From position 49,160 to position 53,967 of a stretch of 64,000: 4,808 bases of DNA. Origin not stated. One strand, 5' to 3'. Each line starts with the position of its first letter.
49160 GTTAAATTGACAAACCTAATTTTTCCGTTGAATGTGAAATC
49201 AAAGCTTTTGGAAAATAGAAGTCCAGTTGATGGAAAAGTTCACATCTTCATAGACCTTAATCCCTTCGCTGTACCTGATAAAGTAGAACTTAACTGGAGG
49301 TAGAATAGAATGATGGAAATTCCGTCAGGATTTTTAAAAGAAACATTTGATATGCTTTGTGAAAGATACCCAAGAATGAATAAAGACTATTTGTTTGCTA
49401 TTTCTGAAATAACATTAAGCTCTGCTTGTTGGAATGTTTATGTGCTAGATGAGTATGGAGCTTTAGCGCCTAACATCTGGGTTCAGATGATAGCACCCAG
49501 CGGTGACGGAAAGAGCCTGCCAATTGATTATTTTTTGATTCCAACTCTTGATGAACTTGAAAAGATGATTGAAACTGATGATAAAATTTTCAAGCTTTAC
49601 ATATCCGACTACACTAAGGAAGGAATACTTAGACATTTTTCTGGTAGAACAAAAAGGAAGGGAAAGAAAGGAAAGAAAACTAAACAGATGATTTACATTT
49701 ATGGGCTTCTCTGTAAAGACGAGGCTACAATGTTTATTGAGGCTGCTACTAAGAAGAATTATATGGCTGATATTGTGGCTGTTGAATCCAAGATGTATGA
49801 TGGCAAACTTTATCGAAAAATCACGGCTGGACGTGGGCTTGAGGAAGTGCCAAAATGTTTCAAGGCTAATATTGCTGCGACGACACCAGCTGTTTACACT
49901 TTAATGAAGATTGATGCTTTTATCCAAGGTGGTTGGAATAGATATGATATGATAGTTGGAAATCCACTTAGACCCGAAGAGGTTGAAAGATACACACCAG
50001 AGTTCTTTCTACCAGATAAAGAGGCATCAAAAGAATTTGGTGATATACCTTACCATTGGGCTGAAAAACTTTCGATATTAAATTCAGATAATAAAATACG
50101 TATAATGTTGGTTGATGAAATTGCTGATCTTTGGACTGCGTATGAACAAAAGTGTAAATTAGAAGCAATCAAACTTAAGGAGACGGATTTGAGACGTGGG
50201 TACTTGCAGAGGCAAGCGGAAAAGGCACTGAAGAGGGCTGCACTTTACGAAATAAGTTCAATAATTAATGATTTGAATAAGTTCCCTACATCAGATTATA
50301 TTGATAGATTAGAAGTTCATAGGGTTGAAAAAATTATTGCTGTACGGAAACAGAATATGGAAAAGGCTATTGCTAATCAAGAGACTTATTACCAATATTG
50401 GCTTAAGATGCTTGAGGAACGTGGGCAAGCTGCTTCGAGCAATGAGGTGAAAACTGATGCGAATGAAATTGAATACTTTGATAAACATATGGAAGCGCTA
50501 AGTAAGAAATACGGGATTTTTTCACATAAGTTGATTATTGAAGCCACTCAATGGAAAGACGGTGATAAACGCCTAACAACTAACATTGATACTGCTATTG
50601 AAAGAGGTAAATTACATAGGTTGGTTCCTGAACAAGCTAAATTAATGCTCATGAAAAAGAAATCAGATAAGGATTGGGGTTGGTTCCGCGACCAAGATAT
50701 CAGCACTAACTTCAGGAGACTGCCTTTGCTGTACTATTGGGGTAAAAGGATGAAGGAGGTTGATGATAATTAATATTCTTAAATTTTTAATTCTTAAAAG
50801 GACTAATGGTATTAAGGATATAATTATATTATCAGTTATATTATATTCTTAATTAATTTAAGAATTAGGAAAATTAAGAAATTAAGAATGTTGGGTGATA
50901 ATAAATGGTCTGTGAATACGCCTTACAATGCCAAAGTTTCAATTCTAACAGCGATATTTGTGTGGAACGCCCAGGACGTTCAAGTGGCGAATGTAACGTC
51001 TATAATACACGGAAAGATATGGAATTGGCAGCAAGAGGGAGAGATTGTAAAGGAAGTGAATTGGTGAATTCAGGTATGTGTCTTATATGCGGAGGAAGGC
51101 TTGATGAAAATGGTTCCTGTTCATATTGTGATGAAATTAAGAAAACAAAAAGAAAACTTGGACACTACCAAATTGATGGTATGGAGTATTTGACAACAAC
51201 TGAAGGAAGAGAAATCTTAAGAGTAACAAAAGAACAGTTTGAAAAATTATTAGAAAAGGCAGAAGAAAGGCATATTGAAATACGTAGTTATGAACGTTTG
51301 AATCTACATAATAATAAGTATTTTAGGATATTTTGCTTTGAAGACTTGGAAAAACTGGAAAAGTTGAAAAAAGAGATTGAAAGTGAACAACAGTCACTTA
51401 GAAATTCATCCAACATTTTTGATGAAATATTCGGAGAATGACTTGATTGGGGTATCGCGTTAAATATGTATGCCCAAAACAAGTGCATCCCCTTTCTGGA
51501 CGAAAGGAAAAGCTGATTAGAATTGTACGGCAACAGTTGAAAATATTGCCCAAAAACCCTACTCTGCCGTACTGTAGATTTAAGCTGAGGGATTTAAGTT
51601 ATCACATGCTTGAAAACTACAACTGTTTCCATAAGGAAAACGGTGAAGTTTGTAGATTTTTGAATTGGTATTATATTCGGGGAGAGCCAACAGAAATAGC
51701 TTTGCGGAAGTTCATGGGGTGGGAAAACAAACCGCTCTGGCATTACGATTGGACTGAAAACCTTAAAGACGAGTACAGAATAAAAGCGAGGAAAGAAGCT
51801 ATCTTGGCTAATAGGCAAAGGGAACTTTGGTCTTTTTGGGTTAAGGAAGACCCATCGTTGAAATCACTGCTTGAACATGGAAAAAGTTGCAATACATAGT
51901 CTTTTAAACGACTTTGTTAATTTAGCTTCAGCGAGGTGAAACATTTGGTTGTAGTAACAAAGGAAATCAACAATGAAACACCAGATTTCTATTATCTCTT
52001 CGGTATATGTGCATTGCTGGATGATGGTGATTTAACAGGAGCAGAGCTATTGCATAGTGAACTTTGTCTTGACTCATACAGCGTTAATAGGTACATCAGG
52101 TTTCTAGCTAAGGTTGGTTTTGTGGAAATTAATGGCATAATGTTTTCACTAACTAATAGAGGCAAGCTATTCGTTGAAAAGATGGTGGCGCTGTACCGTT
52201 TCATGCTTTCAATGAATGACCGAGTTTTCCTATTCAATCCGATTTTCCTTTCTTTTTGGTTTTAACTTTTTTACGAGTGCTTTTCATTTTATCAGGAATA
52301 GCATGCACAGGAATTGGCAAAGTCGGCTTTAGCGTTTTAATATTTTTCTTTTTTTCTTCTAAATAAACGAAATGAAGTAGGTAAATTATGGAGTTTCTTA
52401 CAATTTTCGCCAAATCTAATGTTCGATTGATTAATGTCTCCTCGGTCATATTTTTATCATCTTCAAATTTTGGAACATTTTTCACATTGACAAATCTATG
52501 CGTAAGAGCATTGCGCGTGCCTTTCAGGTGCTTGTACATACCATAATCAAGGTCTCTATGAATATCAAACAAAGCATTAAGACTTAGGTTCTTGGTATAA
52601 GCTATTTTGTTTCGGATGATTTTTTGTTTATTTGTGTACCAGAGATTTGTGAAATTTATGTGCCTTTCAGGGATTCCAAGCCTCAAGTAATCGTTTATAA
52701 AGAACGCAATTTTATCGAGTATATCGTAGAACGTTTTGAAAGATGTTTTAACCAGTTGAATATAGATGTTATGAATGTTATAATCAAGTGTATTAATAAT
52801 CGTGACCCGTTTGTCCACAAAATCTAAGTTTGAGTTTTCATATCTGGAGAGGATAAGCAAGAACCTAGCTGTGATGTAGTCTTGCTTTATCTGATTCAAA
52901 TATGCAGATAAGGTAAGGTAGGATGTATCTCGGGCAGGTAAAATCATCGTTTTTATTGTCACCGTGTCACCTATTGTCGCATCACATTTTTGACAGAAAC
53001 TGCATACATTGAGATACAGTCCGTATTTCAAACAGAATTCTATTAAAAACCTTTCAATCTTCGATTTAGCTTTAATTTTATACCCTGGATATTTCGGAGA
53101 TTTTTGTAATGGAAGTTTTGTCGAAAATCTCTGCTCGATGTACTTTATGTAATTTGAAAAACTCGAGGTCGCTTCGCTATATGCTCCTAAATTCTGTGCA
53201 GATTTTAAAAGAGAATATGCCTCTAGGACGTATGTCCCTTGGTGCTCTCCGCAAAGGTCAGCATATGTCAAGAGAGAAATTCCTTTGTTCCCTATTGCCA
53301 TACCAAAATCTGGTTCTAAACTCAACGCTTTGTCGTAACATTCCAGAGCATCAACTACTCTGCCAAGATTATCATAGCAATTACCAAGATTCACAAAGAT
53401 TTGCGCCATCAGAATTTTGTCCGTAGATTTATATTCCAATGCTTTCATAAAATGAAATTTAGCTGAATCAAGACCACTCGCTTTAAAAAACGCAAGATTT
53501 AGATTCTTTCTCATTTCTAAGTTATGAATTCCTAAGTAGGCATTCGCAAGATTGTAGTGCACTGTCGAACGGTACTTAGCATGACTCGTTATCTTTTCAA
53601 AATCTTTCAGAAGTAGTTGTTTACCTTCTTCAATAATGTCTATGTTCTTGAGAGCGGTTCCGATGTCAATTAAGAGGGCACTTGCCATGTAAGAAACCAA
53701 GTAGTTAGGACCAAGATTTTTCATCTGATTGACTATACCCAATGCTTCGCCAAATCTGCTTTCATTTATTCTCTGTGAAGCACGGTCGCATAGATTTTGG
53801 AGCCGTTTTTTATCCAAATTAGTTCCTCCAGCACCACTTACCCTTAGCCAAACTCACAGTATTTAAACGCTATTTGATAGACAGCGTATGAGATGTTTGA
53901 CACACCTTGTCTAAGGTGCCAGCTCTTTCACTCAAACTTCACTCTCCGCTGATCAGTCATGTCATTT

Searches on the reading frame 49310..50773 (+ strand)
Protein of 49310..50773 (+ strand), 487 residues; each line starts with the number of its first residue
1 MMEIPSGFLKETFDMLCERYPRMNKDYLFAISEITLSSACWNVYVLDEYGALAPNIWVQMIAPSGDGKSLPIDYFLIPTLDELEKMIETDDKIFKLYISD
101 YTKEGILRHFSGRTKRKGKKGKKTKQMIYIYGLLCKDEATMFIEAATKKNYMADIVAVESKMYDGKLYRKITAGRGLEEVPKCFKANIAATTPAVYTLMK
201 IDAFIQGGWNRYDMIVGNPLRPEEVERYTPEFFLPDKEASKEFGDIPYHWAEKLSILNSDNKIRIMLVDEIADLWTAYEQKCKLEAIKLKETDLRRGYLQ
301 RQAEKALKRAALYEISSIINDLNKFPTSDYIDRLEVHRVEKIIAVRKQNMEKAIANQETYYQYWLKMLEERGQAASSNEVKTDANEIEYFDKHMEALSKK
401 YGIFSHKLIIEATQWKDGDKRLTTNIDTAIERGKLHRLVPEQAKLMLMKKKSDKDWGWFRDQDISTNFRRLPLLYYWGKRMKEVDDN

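Call 48: search_protein_families(library=pfam, proteins=[window:49310-50773:+], max_evalue=0.001)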
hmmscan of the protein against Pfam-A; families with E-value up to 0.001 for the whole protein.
window:49310-50773:+ (487 aa): 1 family
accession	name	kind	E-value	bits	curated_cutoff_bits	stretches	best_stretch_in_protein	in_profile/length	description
PF13148.11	DUF3987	-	5.8e-08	32.8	27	1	132-361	146-355/364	Protein of unknown function (DUF3987)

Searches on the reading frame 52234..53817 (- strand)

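Call 48: search_protein_families(library=pfam, proteins=[window:52234-53817:-], max_evalue=0.001)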
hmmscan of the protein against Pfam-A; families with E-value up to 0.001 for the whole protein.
window:52234-53817:- (527 aa): 6 families
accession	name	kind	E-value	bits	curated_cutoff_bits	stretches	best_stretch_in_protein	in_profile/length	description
PF18733.6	HEPN_LA2681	-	1.5e-43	149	27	1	302-487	9-204/204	LA2681-like HEPN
PF00515.34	TPR_1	-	1.8e-12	46.9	27.8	1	138-171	1-34/34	Tetratricopeptide repeat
PF07719.23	TPR_2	-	1.4e-09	37.8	27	1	139-170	2-33/34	Tetratricopeptide repeat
PF13181.12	TPR_8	-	5.3e-07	29.7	25.7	1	138-170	1-33/34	Tetratricopeptide repeat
PF13431.12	TPR_17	-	1.5e-05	25.3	24.4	0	123-158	2-33/34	Tetratricopeptide repeat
PF13176.12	TPR_7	-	0.00067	20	27.9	0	142-170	3-31/36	Tetratricopeptide repeat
